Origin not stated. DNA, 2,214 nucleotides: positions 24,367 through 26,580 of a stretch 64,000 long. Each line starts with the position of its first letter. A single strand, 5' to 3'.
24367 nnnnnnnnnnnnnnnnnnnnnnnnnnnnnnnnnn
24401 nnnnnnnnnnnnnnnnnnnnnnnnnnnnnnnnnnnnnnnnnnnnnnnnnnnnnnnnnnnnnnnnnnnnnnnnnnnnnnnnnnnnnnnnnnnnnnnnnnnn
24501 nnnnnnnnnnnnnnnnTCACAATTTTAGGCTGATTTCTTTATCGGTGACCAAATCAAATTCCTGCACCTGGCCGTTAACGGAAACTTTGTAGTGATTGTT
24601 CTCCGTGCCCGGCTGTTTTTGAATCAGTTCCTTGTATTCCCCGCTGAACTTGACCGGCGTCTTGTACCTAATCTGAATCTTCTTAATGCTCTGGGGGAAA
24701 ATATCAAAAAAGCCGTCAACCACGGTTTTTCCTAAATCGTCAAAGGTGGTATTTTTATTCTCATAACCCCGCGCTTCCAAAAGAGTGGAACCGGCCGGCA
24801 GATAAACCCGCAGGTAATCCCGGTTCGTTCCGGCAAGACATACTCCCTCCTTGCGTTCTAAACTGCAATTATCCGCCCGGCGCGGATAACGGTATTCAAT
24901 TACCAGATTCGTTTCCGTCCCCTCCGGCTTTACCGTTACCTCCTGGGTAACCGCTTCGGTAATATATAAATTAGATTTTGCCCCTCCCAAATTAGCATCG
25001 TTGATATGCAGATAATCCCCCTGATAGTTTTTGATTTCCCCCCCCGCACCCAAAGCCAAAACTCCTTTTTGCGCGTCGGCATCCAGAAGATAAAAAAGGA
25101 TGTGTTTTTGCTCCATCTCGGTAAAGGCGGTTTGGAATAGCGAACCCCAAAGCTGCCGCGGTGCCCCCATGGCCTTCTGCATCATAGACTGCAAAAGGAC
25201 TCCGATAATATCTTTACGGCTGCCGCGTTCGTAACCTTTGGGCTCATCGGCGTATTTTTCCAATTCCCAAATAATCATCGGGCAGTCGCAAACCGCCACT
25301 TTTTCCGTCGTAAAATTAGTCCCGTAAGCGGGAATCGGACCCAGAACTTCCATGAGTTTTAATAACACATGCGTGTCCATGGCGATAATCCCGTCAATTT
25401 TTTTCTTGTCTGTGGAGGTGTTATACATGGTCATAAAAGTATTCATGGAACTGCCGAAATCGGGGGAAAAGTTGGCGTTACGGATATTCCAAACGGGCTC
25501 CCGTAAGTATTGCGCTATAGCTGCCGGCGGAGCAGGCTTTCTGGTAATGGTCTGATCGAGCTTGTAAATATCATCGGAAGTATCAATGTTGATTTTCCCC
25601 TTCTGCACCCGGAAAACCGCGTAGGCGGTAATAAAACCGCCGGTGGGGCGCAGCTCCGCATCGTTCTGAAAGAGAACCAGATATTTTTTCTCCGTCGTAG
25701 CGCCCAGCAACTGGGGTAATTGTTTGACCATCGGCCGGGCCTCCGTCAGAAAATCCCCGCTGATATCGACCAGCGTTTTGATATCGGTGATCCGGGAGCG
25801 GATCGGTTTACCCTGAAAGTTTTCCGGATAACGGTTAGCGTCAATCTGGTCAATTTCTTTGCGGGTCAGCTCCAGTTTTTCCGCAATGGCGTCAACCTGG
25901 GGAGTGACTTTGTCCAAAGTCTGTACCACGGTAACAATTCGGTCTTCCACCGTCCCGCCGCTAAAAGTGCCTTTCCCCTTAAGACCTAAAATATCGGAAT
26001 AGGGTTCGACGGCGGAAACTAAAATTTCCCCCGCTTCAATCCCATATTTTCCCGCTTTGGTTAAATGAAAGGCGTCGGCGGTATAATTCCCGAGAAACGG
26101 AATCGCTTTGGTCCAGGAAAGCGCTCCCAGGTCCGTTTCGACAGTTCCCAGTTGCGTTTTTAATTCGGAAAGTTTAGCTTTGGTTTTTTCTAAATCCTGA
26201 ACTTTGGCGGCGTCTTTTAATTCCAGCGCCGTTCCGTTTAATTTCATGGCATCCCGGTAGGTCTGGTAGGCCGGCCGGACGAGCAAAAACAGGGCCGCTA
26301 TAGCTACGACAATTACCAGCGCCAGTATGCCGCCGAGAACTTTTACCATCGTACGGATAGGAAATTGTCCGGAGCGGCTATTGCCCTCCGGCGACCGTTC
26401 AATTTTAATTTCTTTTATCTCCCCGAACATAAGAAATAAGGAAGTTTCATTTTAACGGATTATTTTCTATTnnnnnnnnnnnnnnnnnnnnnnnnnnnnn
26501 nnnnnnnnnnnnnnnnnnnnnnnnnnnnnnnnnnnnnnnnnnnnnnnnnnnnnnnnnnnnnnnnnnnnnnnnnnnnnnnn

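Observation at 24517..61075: Approximately 36-kb surface-glycan assembly locus with an exceptional density of glycosyltransferases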

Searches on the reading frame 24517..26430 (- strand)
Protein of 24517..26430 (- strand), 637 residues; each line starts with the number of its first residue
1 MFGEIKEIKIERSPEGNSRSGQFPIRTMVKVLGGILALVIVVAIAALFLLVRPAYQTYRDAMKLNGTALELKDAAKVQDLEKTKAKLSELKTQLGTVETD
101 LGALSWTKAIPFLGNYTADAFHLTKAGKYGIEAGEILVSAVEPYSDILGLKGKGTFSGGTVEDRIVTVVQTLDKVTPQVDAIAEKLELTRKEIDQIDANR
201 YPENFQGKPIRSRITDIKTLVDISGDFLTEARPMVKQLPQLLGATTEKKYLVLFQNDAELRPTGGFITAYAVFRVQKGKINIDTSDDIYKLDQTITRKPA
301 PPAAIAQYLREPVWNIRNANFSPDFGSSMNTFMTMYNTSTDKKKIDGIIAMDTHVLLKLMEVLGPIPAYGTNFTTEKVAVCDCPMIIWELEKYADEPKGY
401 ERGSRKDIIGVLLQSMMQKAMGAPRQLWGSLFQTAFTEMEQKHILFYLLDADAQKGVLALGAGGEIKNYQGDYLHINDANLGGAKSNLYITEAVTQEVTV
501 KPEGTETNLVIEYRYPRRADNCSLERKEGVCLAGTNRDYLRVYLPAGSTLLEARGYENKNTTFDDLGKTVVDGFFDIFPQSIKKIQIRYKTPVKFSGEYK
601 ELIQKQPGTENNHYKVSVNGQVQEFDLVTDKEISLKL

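Call 5: search_protein_families(library=pfam, proteins=[window:24517-26430:-], max_evalue=0.01)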
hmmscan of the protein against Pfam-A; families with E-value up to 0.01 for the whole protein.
window:24517-26430:- (637 aa): 1 family
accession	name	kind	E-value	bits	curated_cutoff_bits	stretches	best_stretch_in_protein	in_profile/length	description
PF13196.11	DUF4012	-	2.8e-28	99.7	28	1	247-378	3-135/144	Protein of unknown function (DUF4012)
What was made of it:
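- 24517..26430 (-): g30: DUF4012 membrane-anchored extracytoplasmic protein (core). PF13196, 99.7 bits (call 5).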

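Call 26: search_solved_structures(query=window:24517-26430:-, max_evalue=1)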
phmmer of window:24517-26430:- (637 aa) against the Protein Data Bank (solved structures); distinct sequences matched with E-value up to 1: 0.

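Call 38: find_homologous_proteins(query=window:24517-26430:-, max_evalue=0.00001)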
Query window:24517-26430:- (637 aa): 3466 proteins with E <= 0.00001 among 8000 candidates; the best 120 are listed.
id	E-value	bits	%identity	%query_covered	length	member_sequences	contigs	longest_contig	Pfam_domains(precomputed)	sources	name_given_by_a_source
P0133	0.0e+0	1431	100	100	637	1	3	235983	PF13196.12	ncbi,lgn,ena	-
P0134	1.2e-261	888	61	100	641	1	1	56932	PF13196.12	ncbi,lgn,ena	-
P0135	2.1e-260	884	63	92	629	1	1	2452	PF13196.12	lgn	-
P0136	1.3e-258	878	61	96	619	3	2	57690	PF13196.12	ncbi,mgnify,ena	ncbi:MAG: DUF4012 domain-containing protein [Patescibacteria group bacterium]|mgnify:FL=1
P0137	6.1e-253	859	62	92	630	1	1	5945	PF13196.12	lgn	-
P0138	7.1e-251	852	58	100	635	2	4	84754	PF13196.12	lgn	-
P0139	1.3e-250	851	60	99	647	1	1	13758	PF13196.12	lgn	-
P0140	1.3e-249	848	60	93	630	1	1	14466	PF13196.12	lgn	-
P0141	4.9e-249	846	60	95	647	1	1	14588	PF13196.12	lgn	-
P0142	5.8e-249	846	60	96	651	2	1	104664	PF13196.12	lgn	-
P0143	4.5e-248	843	61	92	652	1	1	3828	PF13196.12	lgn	-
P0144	1.2e-247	842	60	98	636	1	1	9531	PF13196.12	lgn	-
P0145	8.9e-247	839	62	92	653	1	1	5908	PF13196.12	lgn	-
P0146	8.8e-246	835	59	100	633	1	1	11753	PF13196.12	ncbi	-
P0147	4.3e-245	833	58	100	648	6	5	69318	PF13196.12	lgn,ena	-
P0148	7.1e-245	832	61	92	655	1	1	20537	PF13196.12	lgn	-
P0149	1.9e-244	831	58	100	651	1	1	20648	PF13196.12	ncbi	-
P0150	4.9e-244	830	58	100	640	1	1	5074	PF13196.12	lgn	-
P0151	4.5e-243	826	61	94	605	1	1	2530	PF13196.12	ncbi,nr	ncbi:MAG: DUF4012 domain-containing protein, partial [bacterium]|nr:DUF4012 domain-containing protei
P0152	3.6e-240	817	57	100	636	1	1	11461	PF13196.12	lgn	-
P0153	1.7e-239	815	59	95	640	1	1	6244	PF13196.12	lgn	-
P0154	3.5e-239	814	56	100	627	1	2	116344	PF13196.12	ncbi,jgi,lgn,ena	-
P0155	2.6e-238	811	60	95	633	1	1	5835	PF13196.12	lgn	-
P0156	2.5e-237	807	56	100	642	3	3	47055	PF13196.12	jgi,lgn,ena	jgi:hypothetical protein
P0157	4.2e-237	807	61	92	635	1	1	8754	PF13196.12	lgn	-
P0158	5.4e-237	806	59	92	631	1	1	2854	PF13196.12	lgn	-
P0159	2.4e-236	804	60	92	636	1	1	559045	PF13196.12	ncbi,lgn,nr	ncbi:DUF4012 domain-containing protein [Patescibacteria group bacterium]|nr:DUF4012 domain-containin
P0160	1.4e-235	802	57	100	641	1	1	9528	PF13196.12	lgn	-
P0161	1.6e-235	801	56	100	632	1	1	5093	PF13196.12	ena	-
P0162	2.0e-234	798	55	100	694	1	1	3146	PF13196.12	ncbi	-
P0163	4.1e-234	797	58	100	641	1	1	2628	PF13196.12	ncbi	-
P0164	5.6e-234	796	59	92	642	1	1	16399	PF13196.12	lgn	-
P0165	8.3e-233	792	57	100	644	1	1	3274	PF13196.12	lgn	-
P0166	9.4e-233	792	59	100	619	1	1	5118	PF13196.12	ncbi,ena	-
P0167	1.1e-232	792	59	92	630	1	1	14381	PF13196.12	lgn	-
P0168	3.9e-232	790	60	92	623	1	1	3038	PF13196.12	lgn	-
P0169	5.5e-231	786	59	92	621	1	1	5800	PF13196.12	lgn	-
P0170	2.1e-230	785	57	100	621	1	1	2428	PF13196.12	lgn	-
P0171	5.9e-230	783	57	95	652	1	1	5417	PF13196.12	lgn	-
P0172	6.4e-230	783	59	92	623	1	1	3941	PF13196.12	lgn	-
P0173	2.0e-229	781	57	100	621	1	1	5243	PF13196.12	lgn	-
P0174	2.2e-229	781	58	92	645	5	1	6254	PF13196.12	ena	-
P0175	4.4e-229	780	59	92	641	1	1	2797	PF13196.12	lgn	-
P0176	4.7e-229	780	60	92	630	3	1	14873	PF13196.12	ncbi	-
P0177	4.3e-228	777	57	95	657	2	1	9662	PF13196.12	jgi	-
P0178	4.6e-228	777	56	100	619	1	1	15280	PF13196.12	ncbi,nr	ncbi:DUF4012 domain-containing protein [Candidatus Gottesmanbacteria bacterium]|nr:DUF4012 domain-co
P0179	7.3e-228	776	56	100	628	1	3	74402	PF13196.12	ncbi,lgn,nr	ncbi:MAG: DUF4012 domain-containing protein [Patescibacteria group bacterium]|nr:DUF4012 domain-cont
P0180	9.2e-228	776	55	96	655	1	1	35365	PF13196.12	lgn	-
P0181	2.1e-227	775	56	95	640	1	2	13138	PF13196.12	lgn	-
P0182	1.3e-226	772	57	94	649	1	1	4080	PF13196.12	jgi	-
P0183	1.8e-226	772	54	100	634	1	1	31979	PF13196.12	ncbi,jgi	jgi:hypothetical protein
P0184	3.4e-226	771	55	100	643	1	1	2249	PF13196.12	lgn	-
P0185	3.8e-226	770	55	99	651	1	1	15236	PF13196.12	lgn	-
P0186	4.8e-225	767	57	92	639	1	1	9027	PF13196.12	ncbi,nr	ncbi:DUF4012 domain-containing protein [Candidatus Microgenomates bacterium]|nr:DUF4012 domain-conta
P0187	9.2e-225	766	54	99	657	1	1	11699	PF13196.12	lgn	-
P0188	1.1e-224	766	55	97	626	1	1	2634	PF13196.12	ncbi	-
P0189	6.1e-224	763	54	100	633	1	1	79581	PF13196.12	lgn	-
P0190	7.6e-224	763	55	96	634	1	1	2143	PF13196.12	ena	-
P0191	1.7e-223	762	56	95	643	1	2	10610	PF13196.12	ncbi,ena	-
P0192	1.7e-222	758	59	89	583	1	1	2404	PF13196.12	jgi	jgi:hypothetical protein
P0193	5.5e-221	753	55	92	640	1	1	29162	PF13196.12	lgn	-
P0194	1.2e-220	752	55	95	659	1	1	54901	PF13196.12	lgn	-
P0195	1.4e-218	745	53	96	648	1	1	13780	PF13196.12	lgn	-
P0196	3.5e-217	741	61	84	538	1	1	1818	PF13196.12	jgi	jgi:hypothetical protein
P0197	4.6e-217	740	53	96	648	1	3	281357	PF13196.12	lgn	-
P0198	8.0e-217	740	53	98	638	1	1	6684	PF13196.12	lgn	-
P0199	2.4e-216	738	53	95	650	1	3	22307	PF13196.12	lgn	-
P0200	3.5e-216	738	53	99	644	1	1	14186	PF13196.12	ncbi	-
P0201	8.9e-216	736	52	99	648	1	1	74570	PF13196.12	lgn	-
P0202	1.1e-215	736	53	97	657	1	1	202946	PF13196.12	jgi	-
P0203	1.2e-214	733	51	100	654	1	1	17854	PF13196.12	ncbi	-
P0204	1.2e-214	733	52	99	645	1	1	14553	PF13196.12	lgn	-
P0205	1.4e-214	732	53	92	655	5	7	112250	PF13196.12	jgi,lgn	jgi:hypothetical protein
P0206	1.8e-213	729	53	96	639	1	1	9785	PF13196.12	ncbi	-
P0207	3.1e-213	728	53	96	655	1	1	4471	PF13196.12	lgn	-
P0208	1.0e-212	726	54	92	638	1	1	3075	PF13196.12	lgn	-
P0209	1.2e-212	726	53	96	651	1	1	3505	PF13196.12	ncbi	-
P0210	2.5e-212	725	52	99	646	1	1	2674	PF13196.12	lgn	-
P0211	2.0e-210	719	53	97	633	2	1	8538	PF13196.12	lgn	-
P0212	2.2e-209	715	53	92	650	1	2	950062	PF13196.12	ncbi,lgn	-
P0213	7.6e-209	713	55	94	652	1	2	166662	PF13196.12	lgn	-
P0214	4.7e-208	711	53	94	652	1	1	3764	PF13196.12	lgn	-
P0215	9.5e-208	710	51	99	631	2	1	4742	PF13196.12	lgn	-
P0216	2.7e-207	708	51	99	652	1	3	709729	PF13196.12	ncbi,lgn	-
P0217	4.9e-199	681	52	93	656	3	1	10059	PF13196.12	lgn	-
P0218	1.8e-197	676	51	95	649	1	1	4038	PF13196.12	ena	-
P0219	2.9e-197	675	52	95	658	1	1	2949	PF13196.12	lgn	-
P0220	4.0e-196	671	51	92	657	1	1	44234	PF13196.12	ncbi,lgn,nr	ncbi:MAG: DUF4012 domain-containing protein [bacterium]|nr:DUF4012 domain-containing protein [bacter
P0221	2.8e-191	655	50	95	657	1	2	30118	PF13196.12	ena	-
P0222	1.1e-190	653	50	92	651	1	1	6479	PF13196.12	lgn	-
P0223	2.8e-190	652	62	70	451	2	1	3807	PF13196.12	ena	-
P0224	9.3e-190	650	49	95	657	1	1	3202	PF13196.12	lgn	-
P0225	1.1e-188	647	51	89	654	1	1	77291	PF13196.12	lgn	-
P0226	5.3e-188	644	49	95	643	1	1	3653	PF13196.12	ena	-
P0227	1.3e-187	643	50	92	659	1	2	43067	PF13196.12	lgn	-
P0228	4.8e-187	641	48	95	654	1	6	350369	PF13196.12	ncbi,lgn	-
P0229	7.4e-187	641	50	96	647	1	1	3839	PF13196.12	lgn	-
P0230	1.1e-185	637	48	95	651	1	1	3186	PF13196.12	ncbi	-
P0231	4.5e-185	635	46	97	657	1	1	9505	PF13196.12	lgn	-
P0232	1.0e-184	634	54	78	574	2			PF13196.12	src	-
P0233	2.6e-184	632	49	91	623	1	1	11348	PF13196.12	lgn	-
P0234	4.1e-184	632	47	98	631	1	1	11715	PF13196.12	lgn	-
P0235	4.7e-183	628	47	98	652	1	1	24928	PF13196.12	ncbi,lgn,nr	ncbi:MAG: DUF4012 domain-containing protein [Patescibacteria group bacterium]|nr:DUF4012 domain-cont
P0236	4.9e-183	628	48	95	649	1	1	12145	PF13196.12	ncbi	-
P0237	7.2e-183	628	46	97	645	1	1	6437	PF13196.12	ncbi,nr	ncbi:DUF4012 domain-containing protein [Candidatus Gottesmanbacteria bacterium]|nr:DUF4012 domain-co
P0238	1.0e-182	627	47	97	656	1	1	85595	PF13196.12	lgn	-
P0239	1.4e-182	627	49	95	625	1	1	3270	PF13196.12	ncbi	-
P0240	2.4e-182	626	46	100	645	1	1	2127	PF13196.12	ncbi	-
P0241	3.5e-182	625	49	95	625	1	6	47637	PF13196.12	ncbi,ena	-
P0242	1.0e-181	624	48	95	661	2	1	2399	PF13196.12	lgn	-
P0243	1.9e-181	623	48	95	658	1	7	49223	PF13196.12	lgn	-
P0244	3.1e-181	622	50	89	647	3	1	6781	PF13196.12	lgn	-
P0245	5.9e-181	621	45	97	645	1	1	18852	PF13196.12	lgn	-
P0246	6.8e-181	621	47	99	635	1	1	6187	PF13196.12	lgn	-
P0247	2.0e-180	619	51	89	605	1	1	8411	PF13196.12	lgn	-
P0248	4.6e-180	618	46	94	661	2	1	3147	PF13196.12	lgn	-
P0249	7.8e-180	618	48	99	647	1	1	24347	PF13196.12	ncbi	-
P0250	8.3e-180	617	45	100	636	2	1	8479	PF13196.12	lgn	-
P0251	1.6e-179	616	48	95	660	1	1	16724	PF13196.12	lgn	-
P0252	4.0e-179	615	48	92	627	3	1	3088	PF13196.12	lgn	-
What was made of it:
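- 24517..26430 (-): 3466 homologs (call 38).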

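Call 61: search_protein_families(library=ncbifam, proteins=[window:24517-26430:-], max_evalue=0.00001)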
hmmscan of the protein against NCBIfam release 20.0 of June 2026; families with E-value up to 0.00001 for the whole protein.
window:24517-26430:- (637 aa): 0 families

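Call 62: predict_structure(alignment_id=A3)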
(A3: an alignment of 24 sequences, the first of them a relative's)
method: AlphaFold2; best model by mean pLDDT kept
length: 637 residues; sequences in the alignment: 24
mean_pLDDT: 78.3   pTM: 0.72
mean pLDDT of the five models: 78.3, 76.6, 76.4, 75.1, 71.8
residues with pLDDT >= 90: 155; 70-90: 342; 50-70: 84; < 50: 56
segments of 3 or more residues with pLDDT < 50: 1-24, 26-28, 153-157, 260-264, 395-405, 523-528
pLDDT, mean of each block of 10 residues (from residue 1): 36 34 45 60 69 81 85 78 89 88 82 83 90 85 65 52 69 75 88 89 78 80 74 79 88 72 62 83 80 86 76 82 88 92 92 84 80 78 71 46 50 74 68 83 91 86 87 90 70 95 88 84 45 75 95 89 92 89 95 87 90 94 93 88
secondary structure, 60 per line:
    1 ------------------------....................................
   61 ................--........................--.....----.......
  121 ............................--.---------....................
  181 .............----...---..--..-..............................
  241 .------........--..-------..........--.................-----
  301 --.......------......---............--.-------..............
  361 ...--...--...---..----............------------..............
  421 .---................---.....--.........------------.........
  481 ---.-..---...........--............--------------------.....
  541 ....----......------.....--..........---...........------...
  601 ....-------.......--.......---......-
elements in order: H25-76 H80-102 H105-109 H114-148 H161-193 H211-241 E248-255 E267-276 E279-287 H288-294 H303-309 H316-321 H325-336 E347-352 H353-363 E366-368 E371-373 H385-394 H407-421 H425-440 E444-448 H451-459 E472-480 E491-501 E504-515 E536-544 E549-554 E561-565 E568-577 E581-591 E598-604 E612-618 E621-627 E631-636
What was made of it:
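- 24517..26430 (-): Model pLDDT 78 (call 62).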
